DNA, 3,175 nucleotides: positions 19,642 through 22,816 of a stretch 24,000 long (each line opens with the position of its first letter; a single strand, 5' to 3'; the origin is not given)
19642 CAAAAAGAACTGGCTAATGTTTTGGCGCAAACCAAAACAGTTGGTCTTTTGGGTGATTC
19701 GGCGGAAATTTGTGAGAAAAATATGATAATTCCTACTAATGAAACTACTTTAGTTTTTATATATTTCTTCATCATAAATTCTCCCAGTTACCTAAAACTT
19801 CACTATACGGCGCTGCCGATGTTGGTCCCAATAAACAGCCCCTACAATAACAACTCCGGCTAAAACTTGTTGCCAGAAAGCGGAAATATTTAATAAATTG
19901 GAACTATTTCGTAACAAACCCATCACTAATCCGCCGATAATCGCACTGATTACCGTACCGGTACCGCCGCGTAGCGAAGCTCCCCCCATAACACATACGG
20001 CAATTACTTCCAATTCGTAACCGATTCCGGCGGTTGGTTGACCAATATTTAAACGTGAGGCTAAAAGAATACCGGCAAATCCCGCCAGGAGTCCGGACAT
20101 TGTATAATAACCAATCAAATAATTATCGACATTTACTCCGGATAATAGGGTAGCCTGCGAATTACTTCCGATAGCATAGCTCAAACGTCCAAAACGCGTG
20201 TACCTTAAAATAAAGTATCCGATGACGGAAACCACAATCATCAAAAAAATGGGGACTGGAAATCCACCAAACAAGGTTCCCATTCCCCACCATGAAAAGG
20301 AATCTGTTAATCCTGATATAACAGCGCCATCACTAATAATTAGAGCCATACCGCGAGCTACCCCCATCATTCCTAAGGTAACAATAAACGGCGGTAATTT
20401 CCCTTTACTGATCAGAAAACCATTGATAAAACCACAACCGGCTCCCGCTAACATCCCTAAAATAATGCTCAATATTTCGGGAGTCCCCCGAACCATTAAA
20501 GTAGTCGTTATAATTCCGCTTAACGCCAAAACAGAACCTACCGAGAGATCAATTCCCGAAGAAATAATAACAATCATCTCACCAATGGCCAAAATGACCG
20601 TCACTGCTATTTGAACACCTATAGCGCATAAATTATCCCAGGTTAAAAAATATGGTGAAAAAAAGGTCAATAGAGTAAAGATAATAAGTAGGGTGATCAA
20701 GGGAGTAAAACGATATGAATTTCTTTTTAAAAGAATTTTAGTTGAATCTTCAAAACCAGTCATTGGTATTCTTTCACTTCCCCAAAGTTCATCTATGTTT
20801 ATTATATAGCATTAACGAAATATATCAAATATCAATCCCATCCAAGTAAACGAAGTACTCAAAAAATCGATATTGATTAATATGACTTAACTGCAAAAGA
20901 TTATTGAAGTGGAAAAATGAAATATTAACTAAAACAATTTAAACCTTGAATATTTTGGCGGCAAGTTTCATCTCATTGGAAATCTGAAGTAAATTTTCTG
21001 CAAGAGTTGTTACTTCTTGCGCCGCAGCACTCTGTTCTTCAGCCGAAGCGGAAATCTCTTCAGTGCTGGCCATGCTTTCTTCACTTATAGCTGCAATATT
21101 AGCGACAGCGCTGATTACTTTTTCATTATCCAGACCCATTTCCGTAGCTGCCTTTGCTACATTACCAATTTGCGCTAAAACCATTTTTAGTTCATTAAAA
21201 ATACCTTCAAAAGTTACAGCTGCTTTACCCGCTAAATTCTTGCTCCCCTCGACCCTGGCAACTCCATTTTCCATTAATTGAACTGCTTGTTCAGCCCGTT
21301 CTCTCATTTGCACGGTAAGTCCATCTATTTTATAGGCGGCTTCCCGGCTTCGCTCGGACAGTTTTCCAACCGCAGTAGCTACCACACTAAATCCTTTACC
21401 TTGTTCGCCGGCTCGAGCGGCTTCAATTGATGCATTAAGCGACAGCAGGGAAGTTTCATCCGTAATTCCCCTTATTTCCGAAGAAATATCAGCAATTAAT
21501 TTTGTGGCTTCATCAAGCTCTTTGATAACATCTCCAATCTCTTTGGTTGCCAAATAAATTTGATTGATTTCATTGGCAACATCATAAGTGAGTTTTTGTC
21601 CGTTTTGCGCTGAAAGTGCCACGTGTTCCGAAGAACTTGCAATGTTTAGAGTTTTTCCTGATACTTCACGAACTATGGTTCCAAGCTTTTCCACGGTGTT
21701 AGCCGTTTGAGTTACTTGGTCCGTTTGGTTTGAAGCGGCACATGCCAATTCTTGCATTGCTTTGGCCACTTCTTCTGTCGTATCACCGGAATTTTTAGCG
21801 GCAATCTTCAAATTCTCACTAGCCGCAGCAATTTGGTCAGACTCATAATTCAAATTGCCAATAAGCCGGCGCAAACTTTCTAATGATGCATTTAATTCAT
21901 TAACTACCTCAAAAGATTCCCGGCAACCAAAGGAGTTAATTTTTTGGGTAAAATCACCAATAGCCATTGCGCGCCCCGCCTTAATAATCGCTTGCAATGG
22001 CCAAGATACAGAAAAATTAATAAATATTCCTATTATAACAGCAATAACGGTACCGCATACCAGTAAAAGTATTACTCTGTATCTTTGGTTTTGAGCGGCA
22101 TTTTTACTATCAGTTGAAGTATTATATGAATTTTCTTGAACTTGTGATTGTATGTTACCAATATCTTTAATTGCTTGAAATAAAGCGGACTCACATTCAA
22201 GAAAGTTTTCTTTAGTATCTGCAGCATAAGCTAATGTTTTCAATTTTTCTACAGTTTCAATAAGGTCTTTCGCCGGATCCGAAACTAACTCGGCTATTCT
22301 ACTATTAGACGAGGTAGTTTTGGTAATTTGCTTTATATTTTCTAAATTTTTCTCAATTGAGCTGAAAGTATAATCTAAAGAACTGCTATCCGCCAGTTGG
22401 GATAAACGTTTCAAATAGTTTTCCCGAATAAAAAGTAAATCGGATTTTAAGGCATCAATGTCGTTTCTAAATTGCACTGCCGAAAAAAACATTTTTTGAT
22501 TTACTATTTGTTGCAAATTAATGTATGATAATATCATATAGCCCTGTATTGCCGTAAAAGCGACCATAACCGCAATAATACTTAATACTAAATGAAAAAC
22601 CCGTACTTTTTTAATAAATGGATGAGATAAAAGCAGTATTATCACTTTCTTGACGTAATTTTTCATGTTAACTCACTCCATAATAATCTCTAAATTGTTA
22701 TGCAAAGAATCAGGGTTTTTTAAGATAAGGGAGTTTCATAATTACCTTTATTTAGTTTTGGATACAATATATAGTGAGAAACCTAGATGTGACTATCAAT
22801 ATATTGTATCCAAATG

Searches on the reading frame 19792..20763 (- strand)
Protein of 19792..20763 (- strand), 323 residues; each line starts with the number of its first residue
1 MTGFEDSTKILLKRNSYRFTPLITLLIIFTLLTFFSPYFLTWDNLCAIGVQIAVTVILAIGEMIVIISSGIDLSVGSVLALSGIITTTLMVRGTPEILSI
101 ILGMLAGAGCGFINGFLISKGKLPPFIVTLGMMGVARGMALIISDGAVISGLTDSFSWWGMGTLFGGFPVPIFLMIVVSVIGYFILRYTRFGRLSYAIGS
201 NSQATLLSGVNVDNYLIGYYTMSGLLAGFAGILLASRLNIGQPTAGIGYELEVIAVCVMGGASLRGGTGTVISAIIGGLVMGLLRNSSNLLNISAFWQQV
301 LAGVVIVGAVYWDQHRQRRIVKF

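Call 7: search_protein_families(library=pfam, proteins=[window:19792-20763:-])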
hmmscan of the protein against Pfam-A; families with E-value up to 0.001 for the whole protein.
window:19792-20763:- (323 aa): 1 family
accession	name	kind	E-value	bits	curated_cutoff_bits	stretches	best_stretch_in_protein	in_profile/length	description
PF02653.21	BPD_transp_2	-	1.4e-40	139.6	26.8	1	48-309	5-268/269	Branched-chain amino acid transport system / permease component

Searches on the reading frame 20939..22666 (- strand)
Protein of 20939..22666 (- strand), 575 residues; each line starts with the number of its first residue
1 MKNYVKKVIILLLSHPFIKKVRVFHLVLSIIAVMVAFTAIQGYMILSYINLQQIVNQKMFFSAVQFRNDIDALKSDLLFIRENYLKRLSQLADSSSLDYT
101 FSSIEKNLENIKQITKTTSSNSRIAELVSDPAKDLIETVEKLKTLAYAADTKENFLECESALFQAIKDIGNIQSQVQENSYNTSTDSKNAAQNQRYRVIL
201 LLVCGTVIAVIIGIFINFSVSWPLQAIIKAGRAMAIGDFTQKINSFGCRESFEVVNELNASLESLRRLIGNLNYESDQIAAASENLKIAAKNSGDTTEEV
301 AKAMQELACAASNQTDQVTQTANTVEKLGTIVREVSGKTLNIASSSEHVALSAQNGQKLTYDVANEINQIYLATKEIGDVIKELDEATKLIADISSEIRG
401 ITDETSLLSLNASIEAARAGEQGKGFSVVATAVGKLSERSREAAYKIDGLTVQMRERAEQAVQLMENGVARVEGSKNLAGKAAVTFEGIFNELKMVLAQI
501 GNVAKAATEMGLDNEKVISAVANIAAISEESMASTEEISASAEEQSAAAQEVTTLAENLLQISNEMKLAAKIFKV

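Call 7: search_protein_families(library=pfam, proteins=[window:20939-22666:-])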
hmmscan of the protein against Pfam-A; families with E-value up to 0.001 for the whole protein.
window:20939-22666:- (575 aa): 1 family
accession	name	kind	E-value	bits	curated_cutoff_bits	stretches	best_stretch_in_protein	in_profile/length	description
PF00015.26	MCPsignal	-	3.2e-30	105.7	34.6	1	350-527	8-171/172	Methyl-accepting chemotaxis protein (MCP) signalling domain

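Call 13: find_encoding_contigs(protein=window:20939-22666:-, flank=10000, max_places=10)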
Protein window:20939-22666:- (575 aa): 4 contigs read that carry it; 2 places shown.
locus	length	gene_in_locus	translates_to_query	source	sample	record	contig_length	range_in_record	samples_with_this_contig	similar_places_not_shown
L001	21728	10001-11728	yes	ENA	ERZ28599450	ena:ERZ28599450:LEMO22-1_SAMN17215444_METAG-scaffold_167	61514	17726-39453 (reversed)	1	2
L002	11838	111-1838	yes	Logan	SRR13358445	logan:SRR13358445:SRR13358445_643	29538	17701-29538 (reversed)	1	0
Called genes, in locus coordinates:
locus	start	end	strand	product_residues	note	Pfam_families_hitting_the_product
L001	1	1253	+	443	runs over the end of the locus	PF08013:GatZ_KbaZ-like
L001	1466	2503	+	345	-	PF00248:Aldo_ket_red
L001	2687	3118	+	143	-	PF05025:RbsD_FucU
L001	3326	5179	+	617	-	PF00005:ABC_tran, PF01590:GAF, PF13185:GAF_2, PF13492:GAF_3, PF07536:HWE_HK (weak), PF07568:HisKA_2, PF02518:HATPase_c, PF13581:HATPase_c_2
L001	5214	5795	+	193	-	PF00072:Response_reg, PF03861:ANTAR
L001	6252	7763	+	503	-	PF00005:ABC_tran, PF09818:ABC_ATPase (faint), PF13304:AAA_21 (faint), PF00005:ABC_tran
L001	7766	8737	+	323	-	PF02653:BPD_transp_2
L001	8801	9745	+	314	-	PF00532:Peripla_BP_1, PF13377:Peripla_BP_3 (faint), PF13407:Peripla_BP_4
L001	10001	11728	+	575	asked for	PF00015:MCPsignal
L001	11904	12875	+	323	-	PF02653:BPD_transp_2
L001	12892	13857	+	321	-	PF00532:Peripla_BP_1, PF13407:Peripla_BP_4, PF13377:Peripla_BP_3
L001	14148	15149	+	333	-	PF00356:LacI, PF00532:Peripla_BP_1, PF13407:Peripla_BP_4, PF13377:Peripla_BP_3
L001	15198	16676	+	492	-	PF00370:FGGY_N, PF02782:FGGY_C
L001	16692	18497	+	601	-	PF07881:Fucose_iso_N1, PF07882:Fucose_iso_N2, PF02952:Fucose_iso_C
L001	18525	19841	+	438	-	PF00596:Aldolase_II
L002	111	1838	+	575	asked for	PF00015:MCPsignal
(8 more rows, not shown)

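Call 29: find_homologous_proteins(query=window:20939-22666:-, max_evalue=1e-30)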
Query window:20939-22666:- (575 aa): 338 proteins with E <= 1e-30 among 8000 candidates; the best 120 are listed.
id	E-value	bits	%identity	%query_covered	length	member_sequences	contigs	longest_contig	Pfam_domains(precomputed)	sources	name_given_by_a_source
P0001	0.0e+0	1176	100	100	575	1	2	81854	PF00015.27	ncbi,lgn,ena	-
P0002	1.1e-278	943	80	100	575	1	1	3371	PF00015.27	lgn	-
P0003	3.7e-276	935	79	100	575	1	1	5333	PF00015.27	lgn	-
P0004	3.0e-265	899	77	100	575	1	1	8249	PF00015.27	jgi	jgi:methyl-accepting chemotaxis protein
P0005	5.0e-263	891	76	100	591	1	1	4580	PF00015.27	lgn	-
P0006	1.5e-262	890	77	100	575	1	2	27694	PF00015.27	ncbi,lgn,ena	-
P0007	7.0e-259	878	75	100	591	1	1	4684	PF00015.27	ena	-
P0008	5.2e-258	875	75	100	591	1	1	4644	PF00015.27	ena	-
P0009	5.3e-258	875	76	98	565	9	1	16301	PF00015.27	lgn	-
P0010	8.3e-252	854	74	100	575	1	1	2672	PF00015.27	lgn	-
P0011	1.5e-243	827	71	100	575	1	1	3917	PF00015.27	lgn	-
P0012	4.6e-239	812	70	100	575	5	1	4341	PF00015.27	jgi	-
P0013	7.8e-234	795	70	98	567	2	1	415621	PF00015.27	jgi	jgi:methyl-accepting chemotaxis protein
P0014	7.5e-194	663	60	100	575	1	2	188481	PF00015.27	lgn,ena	-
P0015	3.5e-180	618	64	45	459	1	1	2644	PF00015.27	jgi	jgi:methyl-accepting chemotaxis protein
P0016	3.5e-174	598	56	98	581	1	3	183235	PF00015.27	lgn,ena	-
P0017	6.8e-167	574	54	98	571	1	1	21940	PF00015.27,PF00672.31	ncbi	ncbi:MAG: methyl-accepting chemotaxis protein [Bacillota bacterium]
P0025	7.6e-115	403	42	98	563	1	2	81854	PF00015.27,PF00672.31,PF12729.14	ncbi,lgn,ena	-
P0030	4.1e-103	364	39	100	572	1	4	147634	PF00015.27,PF00672.31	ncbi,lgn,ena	-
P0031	5.2e-102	361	40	99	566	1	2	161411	PF00015.27,PF00672.31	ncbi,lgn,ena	-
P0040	1.0e-92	330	36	100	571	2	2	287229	PF00015.27,PF00672.31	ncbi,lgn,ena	-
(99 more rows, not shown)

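Call 30: find_encoding_contigs(protein=P0006, flank=10000, max_places=3)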
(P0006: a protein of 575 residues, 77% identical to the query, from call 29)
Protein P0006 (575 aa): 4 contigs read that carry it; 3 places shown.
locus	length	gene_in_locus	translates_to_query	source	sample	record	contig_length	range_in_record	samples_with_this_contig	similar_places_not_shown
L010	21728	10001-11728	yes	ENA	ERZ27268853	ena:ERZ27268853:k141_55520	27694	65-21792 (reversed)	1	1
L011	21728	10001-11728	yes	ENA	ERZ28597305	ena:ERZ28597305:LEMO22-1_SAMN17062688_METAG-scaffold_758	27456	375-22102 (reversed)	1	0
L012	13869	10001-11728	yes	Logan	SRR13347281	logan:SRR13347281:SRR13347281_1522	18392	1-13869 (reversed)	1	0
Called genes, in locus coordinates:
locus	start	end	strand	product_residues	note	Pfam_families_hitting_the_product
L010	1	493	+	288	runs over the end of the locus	PF01116:F_bP_aldolase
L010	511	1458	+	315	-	PF00294:PfkB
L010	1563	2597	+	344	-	PF00248:Aldo_ket_red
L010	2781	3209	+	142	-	PF05025:RbsD_FucU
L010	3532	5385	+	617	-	PF00005:ABC_tran, PF01590:GAF, PF13185:GAF_2, PF13492:GAF_3, PF07536:HWE_HK (weak), PF07568:HisKA_2, PF02518:HATPase_c, PF13581:HATPase_c_2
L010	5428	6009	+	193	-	PF00072:Response_reg, PF03861:ANTAR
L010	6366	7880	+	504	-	PF13476:AAA_23 (faint), PF00005:ABC_tran, PF09818:ABC_ATPase (faint), PF13401:AAA_22 (faint), PF13304:AAA_21 (faint), PF00005:ABC_tran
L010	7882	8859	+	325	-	PF02653:BPD_transp_2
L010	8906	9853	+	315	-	PF00532:Peripla_BP_1, PF13407:Peripla_BP_4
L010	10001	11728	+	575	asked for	PF00015:MCPsignal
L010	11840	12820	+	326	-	PF02653:BPD_transp_2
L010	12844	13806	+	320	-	PF00532:Peripla_BP_1, PF13407:Peripla_BP_4, PF13377:Peripla_BP_3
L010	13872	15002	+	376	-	PF00356:LacI, PF00532:Peripla_BP_1, PF13407:Peripla_BP_4, PF13377:Peripla_BP_3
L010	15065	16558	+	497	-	PF00370:FGGY_N, PF02782:FGGY_C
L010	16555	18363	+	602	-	PF07881:Fucose_iso_N1, PF07882:Fucose_iso_N2, PF02952:Fucose_iso_C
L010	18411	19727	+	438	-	PF00596:Aldolase_II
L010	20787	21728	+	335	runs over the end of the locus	?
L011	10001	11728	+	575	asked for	PF00015:MCPsignal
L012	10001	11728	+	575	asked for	PF00015:MCPsignal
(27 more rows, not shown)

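Call 31: find_encoding_contigs(protein=P0013, flank=10000, max_places=3)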
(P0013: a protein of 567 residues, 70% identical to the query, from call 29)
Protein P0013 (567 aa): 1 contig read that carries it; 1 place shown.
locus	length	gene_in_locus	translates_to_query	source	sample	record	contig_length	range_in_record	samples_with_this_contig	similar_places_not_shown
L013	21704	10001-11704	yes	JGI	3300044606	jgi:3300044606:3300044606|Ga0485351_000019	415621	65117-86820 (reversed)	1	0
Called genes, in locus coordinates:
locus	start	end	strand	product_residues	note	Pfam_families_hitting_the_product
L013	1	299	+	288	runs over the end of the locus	PF01116:F_bP_aldolase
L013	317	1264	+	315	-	PF00294:PfkB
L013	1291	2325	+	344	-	PF00248:Aldo_ket_red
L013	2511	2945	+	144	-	PF05025:RbsD_FucU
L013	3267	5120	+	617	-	PF00005:ABC_tran, PF01590:GAF, PF13185:GAF_2, PF13492:GAF_3, PF07536:HWE_HK (weak), PF07568:HisKA_2, PF13581:HATPase_c_2 (weak), PF02518:HATPase_c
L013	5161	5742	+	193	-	PF00072:Response_reg, PF03861:ANTAR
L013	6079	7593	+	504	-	PF00005:ABC_tran, PF09818:ABC_ATPase (faint), PF13401:AAA_22 (faint), PF13304:AAA_21 (faint), PF00005:ABC_tran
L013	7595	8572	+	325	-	PF02653:BPD_transp_2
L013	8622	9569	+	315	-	PF00532:Peripla_BP_1, PF13407:Peripla_BP_4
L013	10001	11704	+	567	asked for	PF00015:MCPsignal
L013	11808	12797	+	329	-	PF02653:BPD_transp_2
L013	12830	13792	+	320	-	PF00532:Peripla_BP_1, PF13407:Peripla_BP_4, PF13377:Peripla_BP_3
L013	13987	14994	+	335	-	PF00356:LacI, PF00532:Peripla_BP_1, PF13407:Peripla_BP_4, PF13377:Peripla_BP_3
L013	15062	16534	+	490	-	PF00370:FGGY_N, PF02782:FGGY_C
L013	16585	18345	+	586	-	PF07881:Fucose_iso_N1, PF07882:Fucose_iso_N2, PF02952:Fucose_iso_C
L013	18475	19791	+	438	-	PF00596:Aldolase_II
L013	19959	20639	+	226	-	PF00072:Response_reg, PF00196:GerE, PF08281:Sigma70_r4_2 (weak)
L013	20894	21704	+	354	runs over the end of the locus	PF07730:HisKA_3, PF02518:HATPase_c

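Call 32: find_encoding_contigs(protein=P0009, flank=10000, max_places=3)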
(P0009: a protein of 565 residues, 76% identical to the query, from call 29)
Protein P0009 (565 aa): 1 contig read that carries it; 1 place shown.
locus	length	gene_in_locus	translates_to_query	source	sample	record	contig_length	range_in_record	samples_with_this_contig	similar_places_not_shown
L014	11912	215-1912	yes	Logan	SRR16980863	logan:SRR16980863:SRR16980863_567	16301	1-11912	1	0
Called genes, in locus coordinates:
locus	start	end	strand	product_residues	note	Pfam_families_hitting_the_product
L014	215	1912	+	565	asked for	PF00015:MCPsignal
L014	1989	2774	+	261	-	PF00072:Response_reg, PF00196:GerE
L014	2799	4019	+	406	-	PF07730:HisKA_3, PF02518:HATPase_c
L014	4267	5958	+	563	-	PF12729:4HB_MCP_1 (weak), PF00015:MCPsignal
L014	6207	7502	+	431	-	PF01547:SBP_bac_1, PF13416:SBP_bac_8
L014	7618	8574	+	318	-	PF00528:BPD_transp_1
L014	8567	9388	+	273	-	PF00528:BPD_transp_1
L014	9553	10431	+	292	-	PF00294:PfkB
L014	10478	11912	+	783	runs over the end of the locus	PF03636:Glyco_hydro_65N, PF03632:Glyco_hydro_65m, PF03633:Glyco_hydro_65C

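Call 35: find_encoding_contigs(protein=P0025, flank=10000, max_places=2)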
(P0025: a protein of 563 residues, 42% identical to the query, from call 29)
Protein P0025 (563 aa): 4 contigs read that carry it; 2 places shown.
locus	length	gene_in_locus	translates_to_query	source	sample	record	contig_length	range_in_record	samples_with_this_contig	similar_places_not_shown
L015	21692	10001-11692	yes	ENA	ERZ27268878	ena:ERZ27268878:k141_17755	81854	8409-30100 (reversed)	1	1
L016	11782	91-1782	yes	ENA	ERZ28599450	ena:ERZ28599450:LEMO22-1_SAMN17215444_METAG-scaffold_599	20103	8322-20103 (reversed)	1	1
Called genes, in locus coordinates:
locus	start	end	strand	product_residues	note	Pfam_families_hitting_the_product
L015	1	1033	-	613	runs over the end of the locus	PF00672:HAMP, PF06580:His_kinase, PF02518:HATPase_c (weak)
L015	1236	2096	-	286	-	PF00528:BPD_transp_1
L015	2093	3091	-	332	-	PF00528:BPD_transp_1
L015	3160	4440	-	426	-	PF01547:SBP_bac_1, PF13416:SBP_bac_8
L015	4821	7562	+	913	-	PF06165:GH94_b-supersand, PF17167:Glyco_hydro_94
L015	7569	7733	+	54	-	-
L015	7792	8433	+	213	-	PF00072:Response_reg, PF00196:GerE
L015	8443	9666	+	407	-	PF07730:HisKA_3, PF02518:HATPase_c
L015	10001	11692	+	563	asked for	PF12729:4HB_MCP_1 (weak), PF00672:HAMP (weak), PF00015:MCPsignal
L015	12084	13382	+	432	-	PF01547:SBP_bac_1, PF13416:SBP_bac_8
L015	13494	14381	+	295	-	PF00528:BPD_transp_1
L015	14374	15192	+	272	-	PF00528:BPD_transp_1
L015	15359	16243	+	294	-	PF00294:PfkB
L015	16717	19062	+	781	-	PF03636:Glyco_hydro_65N, PF03632:Glyco_hydro_65m, PF03633:Glyco_hydro_65C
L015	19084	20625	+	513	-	PF03065:Glyco_hydro_57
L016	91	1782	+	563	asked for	PF12729:4HB_MCP_1 (weak), PF00672:HAMP (weak), PF00015:MCPsignal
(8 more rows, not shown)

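Call 36: find_encoding_contigs(protein=P0030, flank=10000, max_places=2)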
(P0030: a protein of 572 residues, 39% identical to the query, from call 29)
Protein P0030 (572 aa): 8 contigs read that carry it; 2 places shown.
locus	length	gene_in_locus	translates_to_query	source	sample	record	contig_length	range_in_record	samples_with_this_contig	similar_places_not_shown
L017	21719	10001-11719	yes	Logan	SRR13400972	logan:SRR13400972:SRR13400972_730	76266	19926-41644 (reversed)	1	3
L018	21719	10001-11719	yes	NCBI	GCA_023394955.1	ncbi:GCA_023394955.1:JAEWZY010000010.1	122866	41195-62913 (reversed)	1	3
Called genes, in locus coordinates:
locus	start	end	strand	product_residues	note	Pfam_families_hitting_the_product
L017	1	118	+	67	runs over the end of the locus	PF12797:Fer4_2 (weak), PF12837:Fer4_6 (weak), PF13183:Fer4_8 (faint), PF13237:Fer4_10 (weak), PF14697:Fer4_21 (weak), PF00037:Fer4, PF12838:Fer4_7, PF13187:Fer4_9 (weak), +6 more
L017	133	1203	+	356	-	PF01855:POR_N, PF02780:Transketolase_C, PF17147:PFOR_II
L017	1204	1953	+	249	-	PF02775:TPP_enzyme_C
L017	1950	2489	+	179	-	PF01558:POR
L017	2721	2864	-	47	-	-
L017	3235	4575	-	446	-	PF03372:Exo_endo_phos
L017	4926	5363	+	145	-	PF01475:FUR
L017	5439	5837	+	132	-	PF04023:FeoA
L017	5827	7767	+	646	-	PF01926:MMR_HSR1, PF02421:FeoB_N, PF07670:Gate, PF07664:FeoB_C, PF07670:Gate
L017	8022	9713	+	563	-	PF00916:Sulfate_transp, PF01740:STAS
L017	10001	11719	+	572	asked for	PF00672:HAMP (weak), PF00015:MCPsignal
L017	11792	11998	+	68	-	PF04070:DUF378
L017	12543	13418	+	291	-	PF13487:HD_5, PF01966:HD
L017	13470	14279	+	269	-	PF02675:AdoMet_dc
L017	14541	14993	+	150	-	PF22811:Zn_ribbon_NrdR, PF03477:ATP-cone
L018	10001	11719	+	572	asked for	PF00672:HAMP (weak), PF00015:MCPsignal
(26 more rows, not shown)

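Call 37: find_encoding_contigs(protein=P0031, flank=10000, max_places=2)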
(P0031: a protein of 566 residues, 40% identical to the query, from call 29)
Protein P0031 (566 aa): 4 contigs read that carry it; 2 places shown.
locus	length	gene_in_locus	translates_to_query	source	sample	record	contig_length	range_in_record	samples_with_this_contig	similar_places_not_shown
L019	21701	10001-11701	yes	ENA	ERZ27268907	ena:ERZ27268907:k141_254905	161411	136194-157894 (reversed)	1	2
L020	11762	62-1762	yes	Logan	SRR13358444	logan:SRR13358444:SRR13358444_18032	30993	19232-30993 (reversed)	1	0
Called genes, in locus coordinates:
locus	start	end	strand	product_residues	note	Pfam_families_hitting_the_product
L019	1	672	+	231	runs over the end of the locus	PF00072:Response_reg, PF00486:Trans_reg_C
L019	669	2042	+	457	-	PF00989:PAS, PF08448:PAS_4 (weak), PF00512:HisKA, PF02518:HATPase_c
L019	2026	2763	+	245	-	PF01479:S4, PF00849:PseudoU_synth_2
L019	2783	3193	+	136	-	-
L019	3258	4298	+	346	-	PF06723:MreB_Mbl, PF00022:Actin, PF11104:PilM_2 (faint), PF00012:HSP70, PF14450:FtsA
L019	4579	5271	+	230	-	PF05949:DUF881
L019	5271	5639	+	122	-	PF06947:DUF1290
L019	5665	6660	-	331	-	PF02568:ThiI, PF03054:tRNA_Me_trans (weak), PF18297:NFACT-R_2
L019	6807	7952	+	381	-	PF13439:Glyco_transf_4, PF13579:Glyco_trans_4_4, PF20706:GT4-conflict (weak), PF00534:Glycos_transf_1, PF13692:Glyco_trans_1_4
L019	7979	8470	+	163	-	PF00383:dCMP_cyt_deam_1, PF14437:MafB19-deam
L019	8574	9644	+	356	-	PF00180:Iso_dh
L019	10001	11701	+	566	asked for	PF00672:HAMP (weak), PF00015:MCPsignal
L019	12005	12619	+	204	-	-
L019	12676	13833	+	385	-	PF02684:LpxB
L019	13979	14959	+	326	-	PF01522:Polysacc_deac_1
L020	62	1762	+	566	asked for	PF00672:HAMP (weak), PF00015:MCPsignal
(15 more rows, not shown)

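Call 40: list_cluster_members(proteins=[P0001, P0006, P0025, P0030, P0031, P0040, P0014, P0016, P0017])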
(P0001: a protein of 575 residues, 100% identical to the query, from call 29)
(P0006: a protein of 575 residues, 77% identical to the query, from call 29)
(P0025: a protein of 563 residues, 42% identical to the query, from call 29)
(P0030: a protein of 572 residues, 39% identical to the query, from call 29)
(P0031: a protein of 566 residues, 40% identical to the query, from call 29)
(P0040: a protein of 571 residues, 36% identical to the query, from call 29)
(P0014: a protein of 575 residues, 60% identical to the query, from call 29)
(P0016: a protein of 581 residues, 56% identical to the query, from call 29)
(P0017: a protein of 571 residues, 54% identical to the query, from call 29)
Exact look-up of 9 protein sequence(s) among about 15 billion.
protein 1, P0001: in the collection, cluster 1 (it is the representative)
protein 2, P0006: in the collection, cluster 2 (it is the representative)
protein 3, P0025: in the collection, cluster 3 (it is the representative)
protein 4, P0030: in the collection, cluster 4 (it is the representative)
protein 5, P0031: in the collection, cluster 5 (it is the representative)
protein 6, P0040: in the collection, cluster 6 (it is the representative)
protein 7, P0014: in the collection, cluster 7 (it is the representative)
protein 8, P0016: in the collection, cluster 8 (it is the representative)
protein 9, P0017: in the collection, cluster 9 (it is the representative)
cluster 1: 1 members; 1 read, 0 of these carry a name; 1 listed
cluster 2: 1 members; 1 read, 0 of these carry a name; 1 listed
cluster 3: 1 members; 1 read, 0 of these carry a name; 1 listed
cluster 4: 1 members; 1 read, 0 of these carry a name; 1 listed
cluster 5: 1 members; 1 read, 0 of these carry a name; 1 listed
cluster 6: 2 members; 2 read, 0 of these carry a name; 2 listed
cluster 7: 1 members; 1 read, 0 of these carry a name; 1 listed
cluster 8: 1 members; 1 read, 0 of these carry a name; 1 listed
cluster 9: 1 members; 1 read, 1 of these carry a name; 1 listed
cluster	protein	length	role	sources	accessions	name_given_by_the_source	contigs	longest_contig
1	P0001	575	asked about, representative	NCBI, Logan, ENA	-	-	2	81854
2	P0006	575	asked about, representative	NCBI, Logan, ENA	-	-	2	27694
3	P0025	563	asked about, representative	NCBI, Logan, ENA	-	-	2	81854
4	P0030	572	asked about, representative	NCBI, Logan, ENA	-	-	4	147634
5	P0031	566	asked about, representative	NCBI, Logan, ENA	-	-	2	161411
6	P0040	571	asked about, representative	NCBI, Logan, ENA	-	-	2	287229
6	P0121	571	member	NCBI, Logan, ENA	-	-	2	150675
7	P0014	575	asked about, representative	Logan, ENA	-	-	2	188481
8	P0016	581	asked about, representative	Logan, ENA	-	-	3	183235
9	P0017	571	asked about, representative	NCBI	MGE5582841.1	MAG: methyl-accepting chemotaxis protein [Bacillota bacterium]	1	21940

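Call 41: find_encoding_contigs(protein=P0003, flank=10000, max_places=2)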
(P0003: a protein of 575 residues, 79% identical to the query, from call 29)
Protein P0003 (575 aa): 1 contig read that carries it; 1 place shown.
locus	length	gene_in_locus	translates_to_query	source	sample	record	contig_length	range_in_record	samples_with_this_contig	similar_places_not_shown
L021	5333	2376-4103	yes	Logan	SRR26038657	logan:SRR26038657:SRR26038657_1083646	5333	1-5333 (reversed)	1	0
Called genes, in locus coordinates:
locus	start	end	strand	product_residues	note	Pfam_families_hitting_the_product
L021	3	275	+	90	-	?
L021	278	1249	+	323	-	PF02653:BPD_transp_2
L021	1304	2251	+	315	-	PF00532:Peripla_BP_1, PF13377:Peripla_BP_3 (faint), PF13407:Peripla_BP_4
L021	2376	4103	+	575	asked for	PF00015:MCPsignal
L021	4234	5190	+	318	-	PF02653:BPD_transp_2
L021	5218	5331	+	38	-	?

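Call 42: find_encoding_contigs(protein=P0002, flank=10000, max_places=2)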
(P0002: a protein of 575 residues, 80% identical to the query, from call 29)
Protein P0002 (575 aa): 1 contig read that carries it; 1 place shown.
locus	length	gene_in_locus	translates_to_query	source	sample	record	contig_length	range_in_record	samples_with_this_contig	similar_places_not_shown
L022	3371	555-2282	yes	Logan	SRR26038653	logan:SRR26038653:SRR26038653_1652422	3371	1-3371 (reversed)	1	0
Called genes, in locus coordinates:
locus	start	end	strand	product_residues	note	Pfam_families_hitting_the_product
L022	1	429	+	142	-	?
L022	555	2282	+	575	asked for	PF00015:MCPsignal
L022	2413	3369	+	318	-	PF02653:BPD_transp_2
